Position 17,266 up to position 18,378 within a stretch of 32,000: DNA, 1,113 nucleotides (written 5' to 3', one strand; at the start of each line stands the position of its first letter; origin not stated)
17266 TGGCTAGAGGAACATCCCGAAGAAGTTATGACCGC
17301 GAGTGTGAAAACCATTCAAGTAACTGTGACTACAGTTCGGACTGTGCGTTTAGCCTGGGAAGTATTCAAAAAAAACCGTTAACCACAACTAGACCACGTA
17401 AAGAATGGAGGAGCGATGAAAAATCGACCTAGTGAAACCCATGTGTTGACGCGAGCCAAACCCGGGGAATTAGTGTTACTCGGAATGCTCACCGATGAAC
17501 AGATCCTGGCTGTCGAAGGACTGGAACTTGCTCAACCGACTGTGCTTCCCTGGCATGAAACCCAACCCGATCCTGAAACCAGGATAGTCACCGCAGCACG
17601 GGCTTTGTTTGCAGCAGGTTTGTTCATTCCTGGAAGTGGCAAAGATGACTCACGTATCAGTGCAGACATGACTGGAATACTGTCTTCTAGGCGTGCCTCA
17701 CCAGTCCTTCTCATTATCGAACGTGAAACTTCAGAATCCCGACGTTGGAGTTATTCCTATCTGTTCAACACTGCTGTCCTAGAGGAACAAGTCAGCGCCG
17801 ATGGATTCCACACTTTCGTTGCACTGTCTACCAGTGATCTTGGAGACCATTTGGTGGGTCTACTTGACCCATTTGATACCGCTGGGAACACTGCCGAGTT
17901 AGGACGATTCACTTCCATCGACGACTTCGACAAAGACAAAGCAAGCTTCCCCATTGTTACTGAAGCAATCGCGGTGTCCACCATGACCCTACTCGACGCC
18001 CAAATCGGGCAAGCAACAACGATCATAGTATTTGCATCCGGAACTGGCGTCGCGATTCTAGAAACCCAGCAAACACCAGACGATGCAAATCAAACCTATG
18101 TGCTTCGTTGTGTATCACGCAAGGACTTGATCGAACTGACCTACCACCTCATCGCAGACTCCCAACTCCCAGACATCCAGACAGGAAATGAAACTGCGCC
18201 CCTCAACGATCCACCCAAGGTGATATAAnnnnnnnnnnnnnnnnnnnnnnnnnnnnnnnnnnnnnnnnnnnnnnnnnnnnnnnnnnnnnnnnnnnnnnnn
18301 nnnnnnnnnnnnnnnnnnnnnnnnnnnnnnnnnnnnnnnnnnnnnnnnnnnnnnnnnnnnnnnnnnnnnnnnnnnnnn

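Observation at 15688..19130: Orphan four-gene cassette resembling a type-VII-secretion effector / chaperone / immunity module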

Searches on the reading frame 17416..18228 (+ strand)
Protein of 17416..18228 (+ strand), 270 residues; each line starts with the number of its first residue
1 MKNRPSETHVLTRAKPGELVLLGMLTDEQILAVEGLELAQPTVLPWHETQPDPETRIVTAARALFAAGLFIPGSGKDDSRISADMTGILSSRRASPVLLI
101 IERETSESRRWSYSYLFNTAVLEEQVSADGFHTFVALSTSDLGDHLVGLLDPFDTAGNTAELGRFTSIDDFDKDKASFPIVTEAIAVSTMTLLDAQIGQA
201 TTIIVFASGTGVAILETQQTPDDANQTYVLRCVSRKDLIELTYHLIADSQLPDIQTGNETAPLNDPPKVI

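Call 3: search_protein_families(library=pfam, proteins=[window:17416-18228:+], max_evalue=1)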
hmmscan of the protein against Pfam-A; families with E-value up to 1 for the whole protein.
window:17416-18228:+ (270 aa): 0 families

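Call 4: search_protein_families(library=ncbifam, proteins=[window:17416-18228:+], max_evalue=1)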
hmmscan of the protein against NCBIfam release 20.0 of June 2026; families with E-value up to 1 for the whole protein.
window:17416-18228:+ (270 aa): 0 families

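Call 9: search_solved_structures(query=window:17416-18228:+, max_evalue=10)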
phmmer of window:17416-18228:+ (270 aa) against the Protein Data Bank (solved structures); distinct sequences matched with E-value up to 10: 13.
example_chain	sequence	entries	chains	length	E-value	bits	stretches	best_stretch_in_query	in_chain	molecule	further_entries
7r7z_A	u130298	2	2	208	0.16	14.8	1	174-232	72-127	Alpha chain of C3 TCR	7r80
3qjh_A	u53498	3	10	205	0.43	13.4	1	149-232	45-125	5c.c7 alpha chain | 5cc7 T-cell receptor alpha chain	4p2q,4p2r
5sws_D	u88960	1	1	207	1.2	11.9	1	154-232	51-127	NP1-B17 TCR alpha chain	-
43sb_A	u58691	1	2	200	1.3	11.8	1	150-232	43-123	TCR C3K TRAV13D-1*04 TRAJ18*01 alpha chain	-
43rh_C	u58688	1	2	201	1.3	11.8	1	150-232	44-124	T cell receptor alpha variable 13D-1,T cell receptor alpha joining 18,T cell receptor alph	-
5c08_D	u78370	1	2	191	1.3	11.8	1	156-232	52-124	1E6 TCR Alpha Chain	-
5hyj_D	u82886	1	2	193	1.3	11.8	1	156-232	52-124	Human T-cell Receptor, Class I, Light alpha Chain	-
5c0a_D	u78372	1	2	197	1.4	11.7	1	156-232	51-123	1E6 TCR Alpha Chain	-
3utt_D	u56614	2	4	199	1.4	11.7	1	156-232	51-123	1E6 TCR Alpha Chain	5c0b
5c07_D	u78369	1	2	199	1.4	11.7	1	156-232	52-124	1E6 TCR Alpha Chain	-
5c0c_D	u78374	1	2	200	1.4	11.7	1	156-232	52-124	1E6 TCR Alpha Chain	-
5c09_D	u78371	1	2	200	1.4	11.7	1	156-232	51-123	1E6 TCR Alpha Chain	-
3utp_D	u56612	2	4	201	1.4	11.7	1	156-232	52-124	1E6 TCR alpha chain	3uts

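Call 12: find_homologous_proteins(query=window:17416-18228:+, max_evalue=0.01)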
Query window:17416-18228:+ (270 aa): 5 proteins with E <= 0.01 among 2724 candidates.
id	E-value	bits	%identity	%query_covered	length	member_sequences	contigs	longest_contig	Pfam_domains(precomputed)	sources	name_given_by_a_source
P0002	1.6e-171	586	100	100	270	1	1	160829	-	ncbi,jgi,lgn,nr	ncbi:MAG: hypothetical protein LBG99_06570 [Propionibacteriaceae bacterium]|jgi:hypothetical protein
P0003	1.6e-72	262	50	95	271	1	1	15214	-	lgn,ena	-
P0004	1.6e-61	226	46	91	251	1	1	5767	-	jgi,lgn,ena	-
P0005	3.9e-48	182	46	76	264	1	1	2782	-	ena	-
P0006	3.3e-41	160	38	90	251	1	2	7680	-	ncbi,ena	-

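Call 14: find_encoding_contigs(protein=P0003, flank=10000, max_places=4)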
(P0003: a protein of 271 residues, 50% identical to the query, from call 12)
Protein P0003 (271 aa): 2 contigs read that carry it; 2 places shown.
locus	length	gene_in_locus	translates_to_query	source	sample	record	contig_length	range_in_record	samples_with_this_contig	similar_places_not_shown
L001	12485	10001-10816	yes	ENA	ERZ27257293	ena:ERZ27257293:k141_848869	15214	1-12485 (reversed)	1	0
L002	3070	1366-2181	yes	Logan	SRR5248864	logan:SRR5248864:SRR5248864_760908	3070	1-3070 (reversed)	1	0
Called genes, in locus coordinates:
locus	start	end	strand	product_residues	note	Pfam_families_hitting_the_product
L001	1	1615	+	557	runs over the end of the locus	PF00501:AMP-binding, PF13193:AMP-binding_C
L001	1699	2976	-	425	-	PF11611:DUF4352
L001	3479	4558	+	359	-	PF00356:LacI, PF13412:HTH_24 (faint), PF00532:Peripla_BP_1, PF13407:Peripla_BP_4, PF13377:Peripla_BP_3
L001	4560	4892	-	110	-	PF00166:Cpn10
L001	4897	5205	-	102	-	PF12277:DUF3618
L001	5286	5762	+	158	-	PF08534:Redoxin, PF00578:AhpC-TSA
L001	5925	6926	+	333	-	PF04392:ABC_sub_bind, PF13407:Peripla_BP_4 (weak)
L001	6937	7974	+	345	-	PF02653:BPD_transp_2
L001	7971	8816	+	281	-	PF00005:ABC_tran, PF02463:SMC_N (weak), PF13304:AAA_21 (faint)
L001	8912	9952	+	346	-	PF06013:WXG100 (weak)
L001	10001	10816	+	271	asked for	-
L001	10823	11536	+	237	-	-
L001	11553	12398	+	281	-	PF04545:Sigma70_r4 (faint), PF08281:Sigma70_r4_2 (faint), PF13384:HTH_23 (faint), PF02796:HTH_7 (faint), PF13518:HTH_28 (faint), PF13551:HTH_29 (faint), PF13936:HTH_38 (faint)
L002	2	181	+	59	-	?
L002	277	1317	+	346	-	PF06013:WXG100 (weak)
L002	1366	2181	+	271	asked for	-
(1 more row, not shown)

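Call 15: find_encoding_contigs(protein=P0006, flank=10000, max_places=4)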
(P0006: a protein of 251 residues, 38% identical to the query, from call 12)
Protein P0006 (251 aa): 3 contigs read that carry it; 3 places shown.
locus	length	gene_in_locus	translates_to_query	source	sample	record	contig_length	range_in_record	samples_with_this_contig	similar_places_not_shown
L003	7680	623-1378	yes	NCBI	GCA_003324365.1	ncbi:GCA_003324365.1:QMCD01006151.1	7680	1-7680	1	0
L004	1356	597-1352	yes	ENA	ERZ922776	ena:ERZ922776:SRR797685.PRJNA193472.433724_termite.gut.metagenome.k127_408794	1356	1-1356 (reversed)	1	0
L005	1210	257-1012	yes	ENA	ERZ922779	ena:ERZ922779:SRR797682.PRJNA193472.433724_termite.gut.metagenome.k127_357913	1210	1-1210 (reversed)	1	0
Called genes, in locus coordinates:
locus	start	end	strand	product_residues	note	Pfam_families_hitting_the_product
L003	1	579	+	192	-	?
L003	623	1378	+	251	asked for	-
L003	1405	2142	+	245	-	-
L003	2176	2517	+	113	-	-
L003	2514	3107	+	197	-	PF00156:Pribosyltran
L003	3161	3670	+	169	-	PF06480:FtsH_ext (weak)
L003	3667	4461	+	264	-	PF00813:FliP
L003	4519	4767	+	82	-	-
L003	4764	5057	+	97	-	PF05016:ParE_toxin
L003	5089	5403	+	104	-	PF01313:Bac_export_3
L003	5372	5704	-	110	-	-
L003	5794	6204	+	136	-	PF01311:Bac_export_1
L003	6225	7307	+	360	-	PF01312:Bac_export_2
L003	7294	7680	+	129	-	?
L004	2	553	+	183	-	?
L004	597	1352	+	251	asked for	-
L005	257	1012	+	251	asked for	-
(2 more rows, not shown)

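Call 16: find_encoding_contigs(protein=P0004, flank=10000, max_places=4)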
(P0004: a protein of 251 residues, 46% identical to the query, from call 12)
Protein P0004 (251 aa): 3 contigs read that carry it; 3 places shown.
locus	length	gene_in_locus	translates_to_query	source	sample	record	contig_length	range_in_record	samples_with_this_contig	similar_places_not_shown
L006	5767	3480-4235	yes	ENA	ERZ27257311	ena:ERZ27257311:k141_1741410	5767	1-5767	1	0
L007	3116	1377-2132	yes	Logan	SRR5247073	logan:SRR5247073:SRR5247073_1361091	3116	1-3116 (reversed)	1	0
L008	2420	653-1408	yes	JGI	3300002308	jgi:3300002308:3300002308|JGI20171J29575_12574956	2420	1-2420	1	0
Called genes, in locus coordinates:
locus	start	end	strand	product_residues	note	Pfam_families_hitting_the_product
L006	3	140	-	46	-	?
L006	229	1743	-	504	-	PF09852:DUF2079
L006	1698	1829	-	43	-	-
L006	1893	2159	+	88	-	-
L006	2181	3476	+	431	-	-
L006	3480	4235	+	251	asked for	-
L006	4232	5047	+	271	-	-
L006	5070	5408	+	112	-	PF06013:WXG100 (weak)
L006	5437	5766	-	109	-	?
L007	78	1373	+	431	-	-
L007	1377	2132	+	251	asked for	-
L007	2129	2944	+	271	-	-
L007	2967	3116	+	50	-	?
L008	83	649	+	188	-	-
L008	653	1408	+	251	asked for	-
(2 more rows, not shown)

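Call 34: search_protein_families(library=pfam, proteins=[L006:1893-2159:+, L006:5070-5408:+, L001:8912-9952:+, L001:11553-12398:+, L003:1405-2142:+, L001:10823-11536:+, L006:4232-5047:+], max_evalue=1)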
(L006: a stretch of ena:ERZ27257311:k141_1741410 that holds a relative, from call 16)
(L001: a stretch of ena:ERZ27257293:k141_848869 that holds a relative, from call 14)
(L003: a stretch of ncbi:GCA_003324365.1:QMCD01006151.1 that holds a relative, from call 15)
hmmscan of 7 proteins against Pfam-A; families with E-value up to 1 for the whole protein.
L006:1893-2159:+ (88 aa): 0 families

L006:5070-5408:+ (112 aa): 13 families
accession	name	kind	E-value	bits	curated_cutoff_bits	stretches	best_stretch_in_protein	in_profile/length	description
PF06013.18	WXG100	-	1.5e-05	25.6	27.3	1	21-84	7-69/86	Proteins of 100 residues with WXG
PF18904.5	DUF5660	-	0.0054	17.3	24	1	18-79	5-66/109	Domain of unknown function (DUF5660)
PF16516.10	CC2-LZ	-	0.0059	17.5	35.3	1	13-52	7-45/100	Leucine zipper of domain CC2 of NEMO, NF-kappa-B essential modulator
PF20925.3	Htt_bridge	-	0.0084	15.8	27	1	26-82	145-201/271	Huntingtin, bridge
PF19757.4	DUF6244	-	0.014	16.3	31.6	1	15-74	2-61/87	Family of unknown function (DUF6244)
PF06248.19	Zw10_N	-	0.034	15.2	26.3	0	59-98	36-75/93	Centromere/kinetochore Zw10 N-terminal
PF05335.18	DUF745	-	0.037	14.2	33.3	1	12-103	60-145/183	Protein of unknown function (DUF745)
PF10146.14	zf-C4H2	-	0.15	13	34.5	1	22-105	53-131/240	Zinc finger-containing protein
PF13166.12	AAA_13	-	0.22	10.6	36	1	17-107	99-189/713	AAA domain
PF00523.23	Fusion_gly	-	0.32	9.7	29.8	1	16-50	431-465/487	Fusion glycoprotein F0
PF20042.4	DUF6444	-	0.35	12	27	1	5-46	3-43/85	Family of unknown function (DUF6444)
PF18210.6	Knl1_RWD_C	-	0.38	11.3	27.8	1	18-74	1-56/151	Knl1 RWD C-terminal domain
PF04977.20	DivIC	-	0.45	10.8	28.9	1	18-47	21-50/80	Septum formation initiator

L001:8912-9952:+ (346 aa): 2 families
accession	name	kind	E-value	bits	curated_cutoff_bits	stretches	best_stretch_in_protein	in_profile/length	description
PF06013.18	WXG100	-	1.6e-05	25.6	27.3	1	6-83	4-80/86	Proteins of 100 residues with WXG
PF07464.16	ApoLp-III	-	0.093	13.3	36.3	0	52-84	57-88/146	Apolipophorin-III precursor (apoLp-III)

L001:11553-12398:+ (281 aa): 27 families (the best 25 are shown)
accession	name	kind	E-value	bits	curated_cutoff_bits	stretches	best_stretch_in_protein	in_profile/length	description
PF13384.12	HTH_23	-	1.1e-13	51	24.6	2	147-173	10-36/50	Homeodomain-like domain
PF13518.12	HTH_28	-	2.7e-12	47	25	2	103-137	4-38/52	Helix-turn-helix domain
PF04545.22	Sigma70_r4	-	1.1e-09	38.1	24.1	3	242-277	8-44/50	Sigma-70, region 4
PF13551.12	HTH_29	-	9.3e-09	35.7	28.1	2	146-177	3-35/64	Winged helix-turn helix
PF13936.12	HTH_38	-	8.7e-08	32.2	27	1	151-174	17-40/44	Helix-turn-helix domain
PF08281.18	Sigma70_r4_2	-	2.9e-07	30.4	25.7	2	96-135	11-50/54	Sigma-70, region 4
PF02796.21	HTH_7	-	2e-05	25.1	23.8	0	139-171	2-38/45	Helix-turn-helix domain of resolvase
PF04967.18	HTH_10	-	7.1e-05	23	23.1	1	112-136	24-48/53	HTH DNA binding domain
PF06530.18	Phage_antitermQ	-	0.00025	21.4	26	1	98-136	65-103/118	Phage antitermination protein Q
PF04218.19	CENP-B_N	-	0.00048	20.2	21.2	1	95-128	6-39/53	CENP-B N-terminal DNA-binding domain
PF19575.5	HTH_58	-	0.0014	18.9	23.8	1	193-235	17-59/62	Helix-turn-helix domain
PF13560.12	HTH_31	-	0.0021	18.7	27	1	146-202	13-57/64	Helix-turn-helix domain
PF00196.25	GerE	-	0.0031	17.5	23.5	0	106-134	12-40/57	Bacterial regulatory proteins, luxR family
PF13542.12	HTH_Tnp_ISL3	-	0.0045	16.9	27.4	1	158-173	30-45/51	Helix-turn-helix domain of transposase family ISL3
PF05225.22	HTH_psq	-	0.0074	16.4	20.4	0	251-276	15-39/45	helix-turn-helix, Psq domain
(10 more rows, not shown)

L003:1405-2142:+ (245 aa): 0 families

L001:10823-11536:+ (237 aa): 0 families

L006:4232-5047:+ (271 aa): 0 families

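Call 35: predict_structure(alignment_id=A2)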
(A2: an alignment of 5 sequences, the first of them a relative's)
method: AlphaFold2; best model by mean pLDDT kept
length: 270 residues; sequences in the alignment: 5
mean_pLDDT: 80.6   pTM: 0.77
mean pLDDT of the five models: 80.6, 79.3, 79.2, 76.5, 76.4
residues with pLDDT >= 90: 127; 70-90: 67; 50-70: 59; < 50: 17
segments of 3 or more residues with pLDDT < 50: 1-4, 258-270
pLDDT, mean of each block of 10 residues (from residue 1): 55 92 84 65 59 60 66 65 82 90 91 95 91 94 94 93 93 94 95 88 94 85 72 96 89 63 32
secondary structure, 60 per line:
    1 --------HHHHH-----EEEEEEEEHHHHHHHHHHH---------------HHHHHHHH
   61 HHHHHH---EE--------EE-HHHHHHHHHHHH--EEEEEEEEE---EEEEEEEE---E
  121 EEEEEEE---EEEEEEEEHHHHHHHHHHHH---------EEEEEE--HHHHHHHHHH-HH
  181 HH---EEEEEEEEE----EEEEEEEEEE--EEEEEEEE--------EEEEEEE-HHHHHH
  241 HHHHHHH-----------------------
elements in order: H9-13 E19-26 H27-37 H53-66 H83-94 E97-105 E109-116 E120-127 E131-138 H139-150 E160-165 H168-177 H179-182 E186-194 E199-208 E211-218 E227-233 H235-247

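Call 37: fold_search(model_id=the predicted structure, library=pdb)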
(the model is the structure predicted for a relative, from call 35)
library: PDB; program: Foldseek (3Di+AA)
matches with E <= 10: 1337; with E <= 0.001: 15
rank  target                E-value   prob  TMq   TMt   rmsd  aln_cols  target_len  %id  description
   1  4l4w_B                9.0e-09  1.00  0.64  0.65   4.6       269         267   12  Structure of EspG3 chaperone from the type VII (ESX-3) secretion system (released 2014-06-11)
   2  4w4j_B                1.1e-08  1.00  0.60  0.62   5.3       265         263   10  Crystal structure of EspG3 from the ESX-3 type VII secretion system of M. smegmatis (released 2014-10-01)
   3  6uuj_C                1.1e-07  1.00  0.62  0.64   4.7       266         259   12  Structure of PE5-PPE4-EspG3 complex from the type VII (ESX-3) secretion system, space group P212121 (released 2020-01-29)
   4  5vba_A                1.6e-07  1.00  0.60  0.41   4.8       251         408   12  Structure of EspG1 chaperone from the type VII (ESX-1) secretion system determined with the assistance of N-terminal T (released 2017-07-05)
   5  4w4j_A                1.7e-07  1.00  0.60  0.60   5.5       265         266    9  Crystal structure of EspG3 from the ESX-3 type VII secretion system of M. smegmatis (released 2014-10-01)
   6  4rcl_A                2.5e-07  1.00  0.63  0.66   4.5       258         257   12  Structure of EspG3 chaperone from the type VII (ESX-3) secretion system, space group P43212 (released 2015-09-16)
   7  5sxl                  2.5e-07  1.00  0.61  0.60   8.7       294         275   12  Structure of EspG3 chaperone from the type VII (ESX-3) secretion system, space group P3221 (released 2016-08-24)
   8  6vhr_C                4.3e-07  1.00  0.60  0.62   5.3       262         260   12  Structure of PE5-PPE4-EspG3 complex from the type VII (ESX-3) secretion system, space group I422 (released 2020-01-29)
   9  5dlb                  4.3e-07  1.00  0.56  0.57   6.2       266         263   14  Crystal structure of chaperone EspG3 of ESX-3 type VII secretion system from Mycobacterium marinum M (released 2015-09-23)
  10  5vba_B                5.4e-07  1.00  0.60  0.42   4.9       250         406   11  Structure of EspG1 chaperone from the type VII (ESX-1) secretion system determined with the assistance of N-terminal T (released 2017-07-05)
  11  4l4w_A                6.0e-07  1.00  0.60  0.61   5.4       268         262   11  Structure of EspG3 chaperone from the type VII (ESX-3) secretion system (released 2014-06-11)
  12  4rcl_B                1.2e-06  1.00  0.47  0.53   4.8       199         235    9  Structure of EspG3 chaperone from the type VII (ESX-3) secretion system, space group P43212 (released 2015-09-16)
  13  4w4i                  1.4e-06  1.00  0.62  0.62   5.1       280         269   13  Crystal structure of EspG3 from the ESX-3 type VII secretion system of M. tuberculosis (released 2014-10-01)
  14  5xkl                  9.6e-06  1.00  0.61  0.61   5.3       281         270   14  Crystal structure of Rv0289/EspG3 from the ESX-3 type VII secretion system of M. tuberculosis (released 2018-05-16)
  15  4w4l_C                3.0e-05  1.00  0.57  0.52   6.4       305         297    8  Crystal structure of EspG5 in complex with PE25 and PPE41 from the ESX-5 type VII secretion system of M. tuberculosis (released 2014-10-01)
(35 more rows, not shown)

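Call 49: search_solved_structures(query=A2, max_evalue=10)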
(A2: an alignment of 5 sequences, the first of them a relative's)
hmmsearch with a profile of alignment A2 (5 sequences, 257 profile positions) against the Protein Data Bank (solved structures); distinct sequences matched with E-value up to 10: 3.
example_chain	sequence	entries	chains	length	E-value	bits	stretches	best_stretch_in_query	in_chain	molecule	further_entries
7v6g_A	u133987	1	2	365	0.39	13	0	170-229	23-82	Fructose-bisphosphate aldolase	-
7yva_A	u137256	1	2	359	0.46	12.8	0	170-229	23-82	Candida albicans Fructose-1,6-bisphosphate aldolase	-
6lnk_A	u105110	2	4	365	0.48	12.7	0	170-229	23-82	Fructose-bisphosphate aldolase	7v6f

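Call 54: find_related_loci(query=A2, collection=genome_contigs, flank=10000)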
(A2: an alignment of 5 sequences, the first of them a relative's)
Query A2 (270 aa) in genome_contigs; peptide patterns used: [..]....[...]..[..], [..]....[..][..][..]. (x = any residue, [..] = any of these).
56 stretches matched a pattern, but none encodes a relative of the query by tblastn (E <= 1e-3).

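Call 74: find_related_loci(query=A2, collection=metagenome_contigs, flank=7000)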
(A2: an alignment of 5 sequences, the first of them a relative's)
Query A2 (270 aa) in metagenome_contigs; peptide patterns used: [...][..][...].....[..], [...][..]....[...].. (x = any residue, [..] = any of these).
228 stretches matched a pattern; 3 encode a relative of the query (tblastn E <= 1e-3); 3 distinct loci.
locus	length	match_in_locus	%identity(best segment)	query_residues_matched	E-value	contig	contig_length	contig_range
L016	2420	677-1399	46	10-254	9e-71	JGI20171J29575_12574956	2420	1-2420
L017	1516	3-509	54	102-266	9e-58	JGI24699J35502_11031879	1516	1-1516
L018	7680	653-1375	38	9-252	6e-49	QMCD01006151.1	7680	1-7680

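Call 98: search_protein_families(library=pfam, alignment_id=A9, max_evalue=10)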
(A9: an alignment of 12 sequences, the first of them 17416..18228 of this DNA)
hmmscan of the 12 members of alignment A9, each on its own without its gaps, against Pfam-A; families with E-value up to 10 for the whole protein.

A. member 1, window:17416-18228:+ (270 aa): 0 families

B. families by the number of members that match (of 12 scanned): 3 families
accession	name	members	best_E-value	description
PF10370.14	Rv2993c-like_N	1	0.015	Rv2993c-like, N-terminal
PF24220.1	DUF7439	1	0.016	Family of unknown function (DUF7439)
PF17920.6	TetR_C_16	1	0.11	Tetracyclin repressor-like, C-terminal domain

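Call 99: search_solved_structures(query=A9, max_evalue=10)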
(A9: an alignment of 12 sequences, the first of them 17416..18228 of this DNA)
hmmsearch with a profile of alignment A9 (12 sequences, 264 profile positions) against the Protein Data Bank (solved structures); distinct sequences matched with E-value up to 10: 1.
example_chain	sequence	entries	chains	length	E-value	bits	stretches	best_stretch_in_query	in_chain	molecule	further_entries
6g6o_A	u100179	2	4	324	0.29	13.3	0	18-47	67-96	Ika8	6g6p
